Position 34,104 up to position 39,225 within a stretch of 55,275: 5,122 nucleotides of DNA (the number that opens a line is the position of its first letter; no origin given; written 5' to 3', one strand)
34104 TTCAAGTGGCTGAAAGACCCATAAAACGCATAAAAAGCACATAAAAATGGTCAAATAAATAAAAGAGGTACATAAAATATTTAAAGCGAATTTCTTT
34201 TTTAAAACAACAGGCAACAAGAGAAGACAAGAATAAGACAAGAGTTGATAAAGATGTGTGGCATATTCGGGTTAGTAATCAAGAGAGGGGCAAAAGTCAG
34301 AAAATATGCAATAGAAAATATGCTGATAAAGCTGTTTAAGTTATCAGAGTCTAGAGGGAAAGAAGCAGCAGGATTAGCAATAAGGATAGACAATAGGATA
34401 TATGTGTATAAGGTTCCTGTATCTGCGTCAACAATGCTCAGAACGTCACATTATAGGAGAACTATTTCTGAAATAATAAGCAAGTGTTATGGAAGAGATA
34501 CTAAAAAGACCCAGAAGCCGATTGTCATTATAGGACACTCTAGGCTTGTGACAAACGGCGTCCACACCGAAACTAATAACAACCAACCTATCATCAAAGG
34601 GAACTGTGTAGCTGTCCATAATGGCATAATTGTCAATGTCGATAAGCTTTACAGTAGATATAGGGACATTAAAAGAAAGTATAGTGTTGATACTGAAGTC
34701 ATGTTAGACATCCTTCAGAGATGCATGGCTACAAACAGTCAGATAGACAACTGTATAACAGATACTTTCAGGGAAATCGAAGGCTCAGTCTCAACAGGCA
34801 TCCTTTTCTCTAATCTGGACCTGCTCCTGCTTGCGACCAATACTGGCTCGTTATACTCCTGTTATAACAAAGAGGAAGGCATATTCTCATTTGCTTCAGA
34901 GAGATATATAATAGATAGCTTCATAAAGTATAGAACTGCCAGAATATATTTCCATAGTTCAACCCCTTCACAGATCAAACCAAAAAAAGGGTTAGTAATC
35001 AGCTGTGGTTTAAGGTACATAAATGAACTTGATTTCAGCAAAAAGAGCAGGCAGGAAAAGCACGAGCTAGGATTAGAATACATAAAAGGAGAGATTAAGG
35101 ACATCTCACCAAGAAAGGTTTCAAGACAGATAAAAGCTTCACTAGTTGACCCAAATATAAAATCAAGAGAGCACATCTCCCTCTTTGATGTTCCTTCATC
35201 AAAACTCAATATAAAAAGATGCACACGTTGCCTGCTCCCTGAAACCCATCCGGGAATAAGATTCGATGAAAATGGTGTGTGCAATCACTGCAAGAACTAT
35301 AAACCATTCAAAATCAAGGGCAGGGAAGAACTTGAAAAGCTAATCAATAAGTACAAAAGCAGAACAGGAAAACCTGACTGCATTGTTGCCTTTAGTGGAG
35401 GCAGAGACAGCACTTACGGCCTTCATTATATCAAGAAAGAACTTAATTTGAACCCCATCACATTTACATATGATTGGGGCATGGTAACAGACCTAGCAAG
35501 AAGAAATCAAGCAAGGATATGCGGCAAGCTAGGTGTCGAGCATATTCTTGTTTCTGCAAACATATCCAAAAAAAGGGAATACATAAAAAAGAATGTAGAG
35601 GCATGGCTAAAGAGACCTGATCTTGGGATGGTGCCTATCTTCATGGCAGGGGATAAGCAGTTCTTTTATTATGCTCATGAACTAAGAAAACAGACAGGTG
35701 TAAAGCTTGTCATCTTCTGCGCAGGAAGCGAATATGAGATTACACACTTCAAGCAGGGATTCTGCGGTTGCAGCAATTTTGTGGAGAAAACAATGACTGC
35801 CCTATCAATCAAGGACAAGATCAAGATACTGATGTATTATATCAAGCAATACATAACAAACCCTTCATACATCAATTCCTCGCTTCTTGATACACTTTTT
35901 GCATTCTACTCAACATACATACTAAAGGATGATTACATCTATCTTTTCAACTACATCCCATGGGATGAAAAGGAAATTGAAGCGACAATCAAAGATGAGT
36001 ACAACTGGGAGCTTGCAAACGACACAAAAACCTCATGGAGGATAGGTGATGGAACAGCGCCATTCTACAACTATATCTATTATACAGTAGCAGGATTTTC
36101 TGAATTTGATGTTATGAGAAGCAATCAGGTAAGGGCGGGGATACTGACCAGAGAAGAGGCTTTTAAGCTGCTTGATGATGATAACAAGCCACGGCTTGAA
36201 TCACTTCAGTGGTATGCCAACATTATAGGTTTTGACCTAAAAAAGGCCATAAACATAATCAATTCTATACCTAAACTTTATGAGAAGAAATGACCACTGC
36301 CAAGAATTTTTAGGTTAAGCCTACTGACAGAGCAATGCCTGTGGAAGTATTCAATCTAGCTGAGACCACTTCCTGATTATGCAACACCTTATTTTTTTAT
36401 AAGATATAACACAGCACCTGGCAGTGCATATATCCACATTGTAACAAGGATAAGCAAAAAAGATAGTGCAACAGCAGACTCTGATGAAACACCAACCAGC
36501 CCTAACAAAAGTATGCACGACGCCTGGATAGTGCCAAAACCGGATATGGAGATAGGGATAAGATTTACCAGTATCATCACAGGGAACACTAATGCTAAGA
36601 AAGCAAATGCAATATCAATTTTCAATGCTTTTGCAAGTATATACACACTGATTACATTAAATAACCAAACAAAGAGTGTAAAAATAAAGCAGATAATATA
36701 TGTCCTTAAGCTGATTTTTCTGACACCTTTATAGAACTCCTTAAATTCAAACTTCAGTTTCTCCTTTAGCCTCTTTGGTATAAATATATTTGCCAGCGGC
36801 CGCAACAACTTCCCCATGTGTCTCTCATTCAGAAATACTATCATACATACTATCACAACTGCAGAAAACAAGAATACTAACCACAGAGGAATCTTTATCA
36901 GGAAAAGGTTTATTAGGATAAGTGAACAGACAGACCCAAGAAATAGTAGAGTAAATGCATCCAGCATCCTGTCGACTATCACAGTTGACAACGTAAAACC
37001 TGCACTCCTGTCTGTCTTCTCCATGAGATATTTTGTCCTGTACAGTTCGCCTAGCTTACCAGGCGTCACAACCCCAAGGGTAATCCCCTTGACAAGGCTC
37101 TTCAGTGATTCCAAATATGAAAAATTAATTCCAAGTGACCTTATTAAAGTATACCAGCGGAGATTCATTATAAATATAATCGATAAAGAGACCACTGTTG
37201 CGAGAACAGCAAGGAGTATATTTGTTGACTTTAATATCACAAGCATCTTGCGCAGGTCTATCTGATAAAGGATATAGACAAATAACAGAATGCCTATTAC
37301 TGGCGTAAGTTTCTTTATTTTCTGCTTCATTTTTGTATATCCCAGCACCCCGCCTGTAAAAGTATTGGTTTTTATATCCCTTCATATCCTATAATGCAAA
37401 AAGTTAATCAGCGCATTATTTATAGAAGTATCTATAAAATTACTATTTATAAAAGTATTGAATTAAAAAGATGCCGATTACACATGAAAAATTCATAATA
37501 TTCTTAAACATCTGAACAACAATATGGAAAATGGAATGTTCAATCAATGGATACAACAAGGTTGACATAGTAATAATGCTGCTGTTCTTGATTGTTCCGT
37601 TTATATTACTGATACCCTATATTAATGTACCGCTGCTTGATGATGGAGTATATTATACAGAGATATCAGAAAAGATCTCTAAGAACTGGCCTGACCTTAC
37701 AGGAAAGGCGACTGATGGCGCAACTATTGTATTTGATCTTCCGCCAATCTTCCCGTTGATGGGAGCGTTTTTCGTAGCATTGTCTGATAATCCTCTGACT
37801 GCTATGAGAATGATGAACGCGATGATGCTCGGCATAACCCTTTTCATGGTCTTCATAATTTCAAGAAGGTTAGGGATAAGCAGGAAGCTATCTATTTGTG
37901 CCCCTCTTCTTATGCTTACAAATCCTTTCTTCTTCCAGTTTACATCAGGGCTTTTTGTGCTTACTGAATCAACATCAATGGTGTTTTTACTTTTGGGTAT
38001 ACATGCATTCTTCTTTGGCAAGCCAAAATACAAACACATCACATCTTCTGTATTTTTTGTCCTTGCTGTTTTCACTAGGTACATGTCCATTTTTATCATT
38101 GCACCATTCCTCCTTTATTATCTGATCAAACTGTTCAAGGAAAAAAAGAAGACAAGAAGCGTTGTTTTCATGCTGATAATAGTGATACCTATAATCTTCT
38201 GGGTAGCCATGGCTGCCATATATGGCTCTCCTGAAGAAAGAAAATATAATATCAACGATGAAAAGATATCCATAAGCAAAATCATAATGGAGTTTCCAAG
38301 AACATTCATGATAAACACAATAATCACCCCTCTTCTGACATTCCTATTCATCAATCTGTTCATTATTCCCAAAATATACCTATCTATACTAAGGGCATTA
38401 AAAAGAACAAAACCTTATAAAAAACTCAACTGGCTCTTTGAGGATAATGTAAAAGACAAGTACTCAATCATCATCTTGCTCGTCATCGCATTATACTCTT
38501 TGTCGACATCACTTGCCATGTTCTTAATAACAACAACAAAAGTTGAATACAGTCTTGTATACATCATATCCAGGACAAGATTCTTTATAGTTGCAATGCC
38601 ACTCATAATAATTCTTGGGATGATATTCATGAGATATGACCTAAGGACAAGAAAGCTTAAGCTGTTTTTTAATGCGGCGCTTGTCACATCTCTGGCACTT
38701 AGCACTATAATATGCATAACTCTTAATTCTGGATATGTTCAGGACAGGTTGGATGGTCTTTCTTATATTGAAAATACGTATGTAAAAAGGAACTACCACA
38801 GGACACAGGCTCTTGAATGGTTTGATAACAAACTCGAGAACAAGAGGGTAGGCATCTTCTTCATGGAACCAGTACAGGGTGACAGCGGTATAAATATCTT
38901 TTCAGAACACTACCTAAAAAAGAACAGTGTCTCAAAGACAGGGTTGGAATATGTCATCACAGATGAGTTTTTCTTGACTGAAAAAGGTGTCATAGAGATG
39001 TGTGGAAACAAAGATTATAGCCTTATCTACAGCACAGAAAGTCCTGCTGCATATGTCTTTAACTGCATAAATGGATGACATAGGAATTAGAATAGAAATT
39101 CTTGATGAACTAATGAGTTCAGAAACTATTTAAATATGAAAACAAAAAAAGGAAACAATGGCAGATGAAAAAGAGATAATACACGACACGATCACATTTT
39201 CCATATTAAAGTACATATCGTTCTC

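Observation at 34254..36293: Fusion of a class II (Ntn, Cys1) glutamine amidotransferase to a WbuX/WbpG-type N-acetyl-sugar amidotransferase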

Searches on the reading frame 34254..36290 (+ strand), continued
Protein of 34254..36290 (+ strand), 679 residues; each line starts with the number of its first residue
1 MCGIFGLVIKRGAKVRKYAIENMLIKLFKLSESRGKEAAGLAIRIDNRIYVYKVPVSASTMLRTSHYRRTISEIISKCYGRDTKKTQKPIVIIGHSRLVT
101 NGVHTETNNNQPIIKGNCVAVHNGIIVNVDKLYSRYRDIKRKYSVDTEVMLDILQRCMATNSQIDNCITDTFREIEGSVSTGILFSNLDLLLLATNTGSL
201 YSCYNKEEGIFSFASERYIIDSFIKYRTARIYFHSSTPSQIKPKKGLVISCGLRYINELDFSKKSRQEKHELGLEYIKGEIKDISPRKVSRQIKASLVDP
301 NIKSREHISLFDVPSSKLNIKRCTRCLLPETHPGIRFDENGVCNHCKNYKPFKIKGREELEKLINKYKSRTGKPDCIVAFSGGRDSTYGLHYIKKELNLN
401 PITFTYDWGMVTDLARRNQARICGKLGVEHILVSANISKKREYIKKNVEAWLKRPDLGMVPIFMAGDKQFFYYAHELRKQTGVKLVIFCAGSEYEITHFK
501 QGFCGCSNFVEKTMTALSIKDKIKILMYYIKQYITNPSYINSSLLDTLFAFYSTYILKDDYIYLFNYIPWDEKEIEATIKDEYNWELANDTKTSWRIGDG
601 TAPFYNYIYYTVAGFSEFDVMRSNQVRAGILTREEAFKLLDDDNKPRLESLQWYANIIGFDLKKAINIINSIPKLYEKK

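Call 68: search_protein_representatives(protein=window:34254-36290:+)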
Query: 679 residues. Proteins with E-value up to 0.001 (for the whole library): 5850; up to 1e-10: 2332; up to 1e-30: 553. The best 150 are listed.
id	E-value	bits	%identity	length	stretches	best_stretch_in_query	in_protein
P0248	3.3e-205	699.9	52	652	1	1-676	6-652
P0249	1.4e-202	691.2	47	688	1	1-676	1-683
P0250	1.7e-199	681.0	50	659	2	316-676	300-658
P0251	6.3e-198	675.8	50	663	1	1-677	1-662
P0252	2.9e-197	673.6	47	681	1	22-677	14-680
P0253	5.1e-195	666.2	46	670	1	1-677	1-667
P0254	1.2e-194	665.0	48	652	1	1-678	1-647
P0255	2.7e-194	663.8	48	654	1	1-676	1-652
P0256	5.7e-193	659.5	47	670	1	1-676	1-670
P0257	2.3e-191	654.2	47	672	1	1-672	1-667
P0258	3.3e-188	643.7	47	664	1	1-677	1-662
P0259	4.6e-186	636.6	46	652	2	318-676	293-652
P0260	1.1e-185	635.3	52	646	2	318-677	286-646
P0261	8.2e-184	629.2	46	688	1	1-679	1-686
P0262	1.1e-183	628.8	45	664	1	1-676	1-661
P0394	1.9e-127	442.9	52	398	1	319-677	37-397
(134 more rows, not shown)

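Call 70: find_encoding_contigs(protein=P0394, flank=5000, max_places=3)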
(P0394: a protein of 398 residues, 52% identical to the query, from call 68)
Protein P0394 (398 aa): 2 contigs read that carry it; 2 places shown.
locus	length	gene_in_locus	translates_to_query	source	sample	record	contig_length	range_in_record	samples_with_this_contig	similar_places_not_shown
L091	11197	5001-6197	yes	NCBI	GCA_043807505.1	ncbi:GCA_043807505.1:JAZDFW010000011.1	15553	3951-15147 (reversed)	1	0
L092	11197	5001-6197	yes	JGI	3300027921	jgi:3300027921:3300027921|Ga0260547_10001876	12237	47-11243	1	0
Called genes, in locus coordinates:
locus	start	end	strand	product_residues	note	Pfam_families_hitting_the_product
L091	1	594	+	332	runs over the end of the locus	PF04055:Radical_SAM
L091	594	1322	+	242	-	PF00535:Glycos_transf_2, PF10111:Glyco_tranf_2_2 (weak)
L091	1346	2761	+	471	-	PF02310:B12-binding, PF04055:Radical_SAM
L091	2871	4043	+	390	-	PF01136:Peptidase_U32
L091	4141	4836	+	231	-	PF21347:DUF3108_like (weak)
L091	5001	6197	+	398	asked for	-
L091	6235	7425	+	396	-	PF01136:Peptidase_U32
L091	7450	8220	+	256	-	PF01136:Peptidase_U32 (weak)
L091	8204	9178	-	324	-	PF13683:rve_3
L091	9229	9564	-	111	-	-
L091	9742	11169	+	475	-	PF02310:B12-binding, PF04055:Radical_SAM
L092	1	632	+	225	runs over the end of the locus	?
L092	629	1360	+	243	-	PF00535:Glycos_transf_2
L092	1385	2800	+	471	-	PF02310:B12-binding, PF04055:Radical_SAM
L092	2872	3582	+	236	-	PF01136:Peptidase_U32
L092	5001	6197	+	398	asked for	-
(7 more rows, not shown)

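Call 74: search_protein_families(library=pfam, proteins=[L028:5232-6725:+, L016:8446-9615:+, L022:14885-16288:-, L058:13608-14789:+, L050:1800-4019:-, L075:2705-5197:-, L017:5332-5757:+, L038:12046-12840:+, L022:9221-9991:+, L016:7379-8350:+], max_evalue=0.01)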
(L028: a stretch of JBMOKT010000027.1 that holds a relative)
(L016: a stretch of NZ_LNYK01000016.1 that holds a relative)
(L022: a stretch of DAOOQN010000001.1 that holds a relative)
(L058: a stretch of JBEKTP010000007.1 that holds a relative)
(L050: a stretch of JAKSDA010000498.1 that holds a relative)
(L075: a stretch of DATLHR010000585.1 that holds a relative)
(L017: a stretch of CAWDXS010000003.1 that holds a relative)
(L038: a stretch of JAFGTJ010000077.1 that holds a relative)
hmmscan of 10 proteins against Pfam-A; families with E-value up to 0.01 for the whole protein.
L028:5232-6725:+ (498 aa): 2 families
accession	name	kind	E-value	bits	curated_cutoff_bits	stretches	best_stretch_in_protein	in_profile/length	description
PF13440.11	Polysacc_synt_3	-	4.2e-26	92.3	23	1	55-352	2-289/293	Polysaccharide biosynthesis protein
PF01943.22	Polysacc_synt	-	6.9e-13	49.1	28.2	1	31-304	2-270/274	Polysaccharide biosynthesis protein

L016:8446-9615:+ (390 aa): 7 families
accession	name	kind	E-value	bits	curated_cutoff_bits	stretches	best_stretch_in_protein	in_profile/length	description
PF02655.19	ATP-grasp_3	-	6.4e-14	52.8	23.2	1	120-295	2-160/160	ATP-grasp domain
PF15632.11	ATPgrasp_Ter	-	1.9e-10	41.1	29.1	1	202-328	5-121/131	ATP-grasp in the biosynthetic pathway with Ter operon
PF07478.18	Dala_Dala_lig_C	-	3.2e-05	24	24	0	128-190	1-70/204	D-ala D-ala ligase C-terminus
PF02786.22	CPSase_L_D2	-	4.3e-05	23.6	19.8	0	253-301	140-189/211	Carbamoyl-phosphate synthase L chain, ATP binding domain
PF08443.16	RimK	-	0.00027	21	21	1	120-187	2-71/188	RimK-like ATP-grasp domain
PF13535.11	ATP-grasp_4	-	0.00032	20.8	27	1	156-290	2-150/160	ATP-grasp domain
PF14397.11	ATPgrasp_ST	-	0.0024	17.5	31.4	0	112-209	12-121/278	Sugar-transfer associated ATP-grasp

L022:14885-16288:- (468 aa): 2 families
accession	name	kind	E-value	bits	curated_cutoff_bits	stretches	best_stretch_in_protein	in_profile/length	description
PF02397.22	Bac_transf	-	1.8e-67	226.8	27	1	281-463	1-178/179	Bacterial sugar transferase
PF13727.12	CoA_binding_3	-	0.00021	21.8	25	1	85-229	21-159/175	CoA-binding domain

L058:13608-14789:+ (394 aa): 5 families
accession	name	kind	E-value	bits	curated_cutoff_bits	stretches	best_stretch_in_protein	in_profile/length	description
PF13439.12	Glyco_transf_4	-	1.5e-11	45.1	28.5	1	89-206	41-163/170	Glycosyltransferase Family 4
PF13692.12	Glyco_trans_1_4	-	3.6e-09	37.5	27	1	224-355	3-141/142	Glycosyl transferases group 1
PF13524.12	Glyco_trans_1_2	-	7e-06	26.5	25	1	240-365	5-123/144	Glycosyl transferase-like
PF00534.26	Glycos_transf_1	-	7.2e-06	26.1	26.4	1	266-369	74-171/172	Glycosyl transferases group 1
PF13579.12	Glyco_trans_4_4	-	3.7e-05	24.5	29.7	1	28-193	11-144/158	Glycosyl transferase 4-like domain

L050:1800-4019:- (740 aa): 2 families
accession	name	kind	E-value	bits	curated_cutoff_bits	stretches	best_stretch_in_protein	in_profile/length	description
PF02366.24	PMT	-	0.00074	19.6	22.7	1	98-276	58-231/245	Dolichyl-phosphate-mannose-protein mannosyltransferase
PF13231.12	PMT_2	-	0.0045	17.7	26.1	1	124-196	24-96/160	Dolichyl-phosphate-mannose-protein mannosyltransferase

L075:2705-5197:- (831 aa): 0 families

L017:5332-5757:+ (142 aa): 0 families

L038:12046-12840:+ (265 aa): 0 families

L022:9221-9991:+ (257 aa): 7 families
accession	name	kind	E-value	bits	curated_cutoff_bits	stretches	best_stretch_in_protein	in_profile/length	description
PF13489.12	Methyltransf_23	-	4.7e-15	56.1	27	1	37-197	11-161/164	Methyltransferase domain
PF13847.12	Methyltransf_31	-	4.6e-13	49.5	27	1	51-156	6-115/145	Methyltransferase domain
PF08241.18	Methyltransf_11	-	7.4e-13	49.4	21.2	1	53-150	1-95/95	Methyltransferase domain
PF08242.18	Methyltransf_12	-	2.2e-12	48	30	1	53-144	1-94/98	Methyltransferase domain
PF13649.12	Methyltransf_25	-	7.3e-12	46.3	27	1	52-145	1-96/97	Methyltransferase domain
PF05401.17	NodS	-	0.00019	21.7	24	1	36-141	32-132/201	Nodulation protein S (NodS)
PF02353.26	CMAS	-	0.0052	16.6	27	1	51-149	65-163/273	Mycolic acid cyclopropane synthetase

L016:7379-8350:+ (324 aa): 2 families
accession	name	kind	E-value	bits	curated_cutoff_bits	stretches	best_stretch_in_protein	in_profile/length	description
PF01841.26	Transglut_core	-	2.8e-06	28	23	1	169-216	30-77/108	Transglutaminase-like superfamily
PF04473.18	DUF553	-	0.0014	18.5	20.5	1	172-240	46-118/140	Transglutaminase-like domain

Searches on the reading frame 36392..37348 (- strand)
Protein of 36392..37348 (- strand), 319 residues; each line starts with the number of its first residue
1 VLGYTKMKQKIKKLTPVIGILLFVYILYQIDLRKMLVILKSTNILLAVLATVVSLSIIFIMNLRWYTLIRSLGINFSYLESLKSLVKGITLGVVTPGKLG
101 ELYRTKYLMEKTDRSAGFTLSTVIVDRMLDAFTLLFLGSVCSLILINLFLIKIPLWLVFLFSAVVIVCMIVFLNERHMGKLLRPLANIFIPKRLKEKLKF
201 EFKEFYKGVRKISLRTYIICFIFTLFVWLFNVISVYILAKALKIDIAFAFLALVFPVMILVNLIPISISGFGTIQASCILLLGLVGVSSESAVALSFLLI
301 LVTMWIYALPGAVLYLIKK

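Call 7: search_protein_families(library=pfam, proteins=[window:36392-37348:-], max_evalue=0.001)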
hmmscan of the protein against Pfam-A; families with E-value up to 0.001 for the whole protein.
window:36392-37348:- (319 aa): 1 family
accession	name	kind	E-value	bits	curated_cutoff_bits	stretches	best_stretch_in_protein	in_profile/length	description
PF03706.18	LPG_synthase_TM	-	4.6e-46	158.1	33.4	1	17-311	6-302/302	Lysylphosphatidylglycerol synthase TM region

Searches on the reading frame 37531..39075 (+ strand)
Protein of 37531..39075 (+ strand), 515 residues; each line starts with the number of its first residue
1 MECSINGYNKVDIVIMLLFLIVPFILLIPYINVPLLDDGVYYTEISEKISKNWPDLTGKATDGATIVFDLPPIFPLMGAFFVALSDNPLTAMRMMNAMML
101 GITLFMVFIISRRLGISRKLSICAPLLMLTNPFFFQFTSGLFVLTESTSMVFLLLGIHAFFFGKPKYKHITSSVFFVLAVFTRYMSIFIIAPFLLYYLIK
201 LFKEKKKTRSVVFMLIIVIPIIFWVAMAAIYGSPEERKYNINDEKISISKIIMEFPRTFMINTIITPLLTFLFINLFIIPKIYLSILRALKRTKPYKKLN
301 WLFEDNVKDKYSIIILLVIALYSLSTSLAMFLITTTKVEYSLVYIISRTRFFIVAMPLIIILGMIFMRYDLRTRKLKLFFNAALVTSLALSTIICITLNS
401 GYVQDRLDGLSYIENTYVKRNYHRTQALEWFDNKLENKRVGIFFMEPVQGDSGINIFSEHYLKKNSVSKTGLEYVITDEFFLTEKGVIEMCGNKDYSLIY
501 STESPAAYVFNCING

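Call 8: search_protein_families(library=pfam, proteins=[window:37531-39075:+], max_evalue=0.001)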
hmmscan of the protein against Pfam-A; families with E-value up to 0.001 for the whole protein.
window:37531-39075:+ (515 aa): 2 families
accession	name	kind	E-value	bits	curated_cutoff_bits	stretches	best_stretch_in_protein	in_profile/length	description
PF13231.12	PMT_2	-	3.8e-09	37.4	26.1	1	70-224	2-160/160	Dolichyl-phosphate-mannose-protein mannosyltransferase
PF03901.23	Glyco_transf_22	-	0.00016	21.5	23.8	1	80-223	71-214/414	Alg9-like mannosyltransferase family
